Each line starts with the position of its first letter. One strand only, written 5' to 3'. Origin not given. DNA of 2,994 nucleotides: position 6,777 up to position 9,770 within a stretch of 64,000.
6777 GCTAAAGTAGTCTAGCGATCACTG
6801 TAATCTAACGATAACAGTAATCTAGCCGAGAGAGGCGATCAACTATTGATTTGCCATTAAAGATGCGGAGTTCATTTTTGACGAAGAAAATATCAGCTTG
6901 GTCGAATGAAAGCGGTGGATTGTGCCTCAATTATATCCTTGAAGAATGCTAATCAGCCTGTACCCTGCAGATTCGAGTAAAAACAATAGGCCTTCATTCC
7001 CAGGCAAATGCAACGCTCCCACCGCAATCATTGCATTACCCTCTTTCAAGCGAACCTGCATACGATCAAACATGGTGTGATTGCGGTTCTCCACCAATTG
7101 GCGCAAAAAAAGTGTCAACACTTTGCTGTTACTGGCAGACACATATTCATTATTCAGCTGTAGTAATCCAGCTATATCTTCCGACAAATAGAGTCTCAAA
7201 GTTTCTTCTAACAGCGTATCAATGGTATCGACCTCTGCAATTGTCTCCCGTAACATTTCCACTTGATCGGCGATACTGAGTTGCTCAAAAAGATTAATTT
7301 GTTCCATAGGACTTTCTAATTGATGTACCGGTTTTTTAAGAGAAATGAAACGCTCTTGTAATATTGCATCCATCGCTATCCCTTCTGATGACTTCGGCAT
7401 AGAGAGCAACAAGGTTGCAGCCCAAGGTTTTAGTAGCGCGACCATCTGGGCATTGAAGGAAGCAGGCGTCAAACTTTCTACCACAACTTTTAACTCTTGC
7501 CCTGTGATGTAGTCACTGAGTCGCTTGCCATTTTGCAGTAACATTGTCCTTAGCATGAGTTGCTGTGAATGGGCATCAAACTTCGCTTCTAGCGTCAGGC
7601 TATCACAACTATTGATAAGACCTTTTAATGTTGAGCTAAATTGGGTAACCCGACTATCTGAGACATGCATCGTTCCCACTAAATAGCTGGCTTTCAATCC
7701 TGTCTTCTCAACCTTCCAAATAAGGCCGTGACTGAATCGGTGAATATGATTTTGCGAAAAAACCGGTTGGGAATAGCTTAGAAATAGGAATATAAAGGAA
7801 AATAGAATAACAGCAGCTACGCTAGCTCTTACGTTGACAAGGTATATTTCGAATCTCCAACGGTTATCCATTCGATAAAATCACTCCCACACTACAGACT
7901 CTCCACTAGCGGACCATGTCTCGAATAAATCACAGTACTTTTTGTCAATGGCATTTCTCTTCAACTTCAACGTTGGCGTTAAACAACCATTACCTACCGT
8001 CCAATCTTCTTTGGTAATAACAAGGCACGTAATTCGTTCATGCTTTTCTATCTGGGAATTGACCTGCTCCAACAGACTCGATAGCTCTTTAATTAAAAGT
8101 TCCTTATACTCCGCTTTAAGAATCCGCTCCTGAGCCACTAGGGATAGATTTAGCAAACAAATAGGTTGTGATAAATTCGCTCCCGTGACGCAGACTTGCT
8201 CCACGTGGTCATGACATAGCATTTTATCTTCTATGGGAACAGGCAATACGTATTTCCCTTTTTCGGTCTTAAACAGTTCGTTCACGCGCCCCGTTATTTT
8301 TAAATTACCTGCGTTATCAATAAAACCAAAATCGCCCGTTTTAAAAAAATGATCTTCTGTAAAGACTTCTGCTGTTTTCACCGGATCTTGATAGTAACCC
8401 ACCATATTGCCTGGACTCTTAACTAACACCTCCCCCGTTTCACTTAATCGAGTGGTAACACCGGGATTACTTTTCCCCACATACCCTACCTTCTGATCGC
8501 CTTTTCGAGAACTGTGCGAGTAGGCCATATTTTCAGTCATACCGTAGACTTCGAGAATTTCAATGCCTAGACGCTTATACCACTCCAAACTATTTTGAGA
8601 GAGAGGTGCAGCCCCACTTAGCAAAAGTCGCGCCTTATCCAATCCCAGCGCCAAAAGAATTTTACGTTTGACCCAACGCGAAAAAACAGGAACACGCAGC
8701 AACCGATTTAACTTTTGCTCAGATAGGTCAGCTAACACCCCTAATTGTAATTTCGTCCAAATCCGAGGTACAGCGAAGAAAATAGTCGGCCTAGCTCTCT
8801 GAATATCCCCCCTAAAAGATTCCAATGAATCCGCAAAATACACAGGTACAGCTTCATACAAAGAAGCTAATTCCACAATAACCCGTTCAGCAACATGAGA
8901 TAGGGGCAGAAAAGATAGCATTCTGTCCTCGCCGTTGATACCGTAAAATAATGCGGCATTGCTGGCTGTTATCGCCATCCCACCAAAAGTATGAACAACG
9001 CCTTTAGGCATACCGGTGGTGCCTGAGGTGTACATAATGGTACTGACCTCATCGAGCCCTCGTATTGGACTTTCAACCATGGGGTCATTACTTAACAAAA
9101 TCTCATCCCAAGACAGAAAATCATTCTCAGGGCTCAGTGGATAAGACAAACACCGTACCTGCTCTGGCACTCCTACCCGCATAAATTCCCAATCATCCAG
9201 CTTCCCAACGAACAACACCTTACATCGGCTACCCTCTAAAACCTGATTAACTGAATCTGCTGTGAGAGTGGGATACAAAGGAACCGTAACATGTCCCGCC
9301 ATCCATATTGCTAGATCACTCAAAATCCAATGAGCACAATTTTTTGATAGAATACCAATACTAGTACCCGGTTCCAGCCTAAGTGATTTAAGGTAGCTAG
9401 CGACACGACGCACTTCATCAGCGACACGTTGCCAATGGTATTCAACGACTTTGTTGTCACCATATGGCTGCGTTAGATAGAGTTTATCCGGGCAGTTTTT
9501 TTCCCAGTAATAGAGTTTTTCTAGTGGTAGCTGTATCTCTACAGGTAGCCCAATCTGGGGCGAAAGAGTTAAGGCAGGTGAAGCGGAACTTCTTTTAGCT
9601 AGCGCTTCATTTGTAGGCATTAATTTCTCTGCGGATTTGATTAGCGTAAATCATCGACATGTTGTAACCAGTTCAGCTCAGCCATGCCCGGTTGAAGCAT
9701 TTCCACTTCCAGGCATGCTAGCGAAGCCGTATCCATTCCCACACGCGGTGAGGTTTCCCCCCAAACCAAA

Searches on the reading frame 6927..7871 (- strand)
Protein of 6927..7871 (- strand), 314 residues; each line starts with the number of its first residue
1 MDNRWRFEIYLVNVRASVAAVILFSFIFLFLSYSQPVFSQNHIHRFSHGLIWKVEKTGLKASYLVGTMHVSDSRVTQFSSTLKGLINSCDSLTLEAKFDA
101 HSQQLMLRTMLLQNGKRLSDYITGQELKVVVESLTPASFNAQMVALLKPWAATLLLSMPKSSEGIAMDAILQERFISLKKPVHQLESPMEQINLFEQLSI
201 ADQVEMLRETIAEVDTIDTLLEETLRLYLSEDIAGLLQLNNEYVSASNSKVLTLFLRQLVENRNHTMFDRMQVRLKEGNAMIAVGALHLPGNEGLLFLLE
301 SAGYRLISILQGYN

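Call 3: search_protein_families(library=pfam, proteins=[window:6927-7871:-], max_evalue=1)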
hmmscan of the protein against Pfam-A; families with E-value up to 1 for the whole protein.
window:6927-7871:- (314 aa): 1 family
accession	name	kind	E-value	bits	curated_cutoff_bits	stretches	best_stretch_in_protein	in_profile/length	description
PF01963.22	TraB_PrgY_gumN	-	7.1e-56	190.4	26.8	1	50-305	1-260/263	TraB/PrgY/gumN family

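Call 4: search_protein_families(library=ncbifam, proteins=[window:6927-7871:-], max_evalue=1)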
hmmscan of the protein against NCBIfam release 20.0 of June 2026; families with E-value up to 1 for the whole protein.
window:6927-7871:- (314 aa): 1 family
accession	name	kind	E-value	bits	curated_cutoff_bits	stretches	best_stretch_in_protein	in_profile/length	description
NF007257.0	PRK09706.1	subfamily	0.31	10.8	101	1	177-226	78-127/135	transcriptional repressor DicA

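Call 66: find_related_loci(query=window:6927-7871:-, collection=metagenome_contigs, flank=10000)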
Query window:6927-7871:- (314 aa) in metagenome_contigs; peptide patterns used: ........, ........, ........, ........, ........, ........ (x = any residue, [..] = any of these).
105 stretches matched a pattern, but none encodes a relative of the query by tblastn (E <= 1e-3).

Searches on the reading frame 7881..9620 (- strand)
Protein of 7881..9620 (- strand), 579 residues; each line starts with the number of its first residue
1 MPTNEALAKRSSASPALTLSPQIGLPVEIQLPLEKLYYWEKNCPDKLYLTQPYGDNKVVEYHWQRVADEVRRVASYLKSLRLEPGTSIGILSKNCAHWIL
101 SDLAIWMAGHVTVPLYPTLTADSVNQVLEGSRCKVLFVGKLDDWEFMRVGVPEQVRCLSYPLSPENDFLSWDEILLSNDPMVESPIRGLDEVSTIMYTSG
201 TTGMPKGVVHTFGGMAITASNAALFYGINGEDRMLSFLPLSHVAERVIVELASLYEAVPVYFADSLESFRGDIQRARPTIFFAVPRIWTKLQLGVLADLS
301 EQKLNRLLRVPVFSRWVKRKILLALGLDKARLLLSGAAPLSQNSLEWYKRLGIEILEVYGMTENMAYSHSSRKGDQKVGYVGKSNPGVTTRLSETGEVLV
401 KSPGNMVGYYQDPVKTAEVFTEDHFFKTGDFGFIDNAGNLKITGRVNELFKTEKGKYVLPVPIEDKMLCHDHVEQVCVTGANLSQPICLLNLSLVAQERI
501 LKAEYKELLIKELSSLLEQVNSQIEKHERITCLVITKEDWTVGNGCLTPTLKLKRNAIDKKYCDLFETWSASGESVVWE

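Call 67: find_related_loci(query=window:7881-9620:-, collection=metagenome_contigs, flank=10000)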
Query window:7881-9620:- (579 aa) in metagenome_contigs; peptide patterns used: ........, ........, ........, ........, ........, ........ (x = any residue, [..] = any of these).
51 stretches matched a pattern; 31 encode a relative of the query (tblastn E <= 1e-3); 31 distinct loci.
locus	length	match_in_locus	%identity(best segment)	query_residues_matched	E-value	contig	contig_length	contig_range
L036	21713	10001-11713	54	9-579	0e+0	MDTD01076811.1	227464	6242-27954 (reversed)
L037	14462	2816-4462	54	31-579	0e+0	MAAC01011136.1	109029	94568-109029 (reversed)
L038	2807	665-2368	54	12-579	0e+0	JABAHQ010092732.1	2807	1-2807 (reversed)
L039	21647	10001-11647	54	31-579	0e+0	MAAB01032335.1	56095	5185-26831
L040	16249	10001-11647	54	31-579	0e+0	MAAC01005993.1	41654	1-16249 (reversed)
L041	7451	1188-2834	54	31-579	0e+0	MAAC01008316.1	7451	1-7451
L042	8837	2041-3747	53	7-579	0e+0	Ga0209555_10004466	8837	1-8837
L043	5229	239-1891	51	29-578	0e+0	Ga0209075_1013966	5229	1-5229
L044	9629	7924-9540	52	44-579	0e+0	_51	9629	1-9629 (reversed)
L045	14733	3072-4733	50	27-578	0e+0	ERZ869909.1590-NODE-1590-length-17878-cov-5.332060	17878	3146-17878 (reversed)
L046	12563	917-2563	50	32-579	0e+0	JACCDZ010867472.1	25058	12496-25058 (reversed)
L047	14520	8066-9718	49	32-579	0e+0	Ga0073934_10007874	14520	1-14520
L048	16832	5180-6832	50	29-578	2e-177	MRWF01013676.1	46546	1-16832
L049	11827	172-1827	48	32-579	1e-175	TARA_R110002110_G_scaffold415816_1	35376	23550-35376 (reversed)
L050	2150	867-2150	57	31-458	0e+0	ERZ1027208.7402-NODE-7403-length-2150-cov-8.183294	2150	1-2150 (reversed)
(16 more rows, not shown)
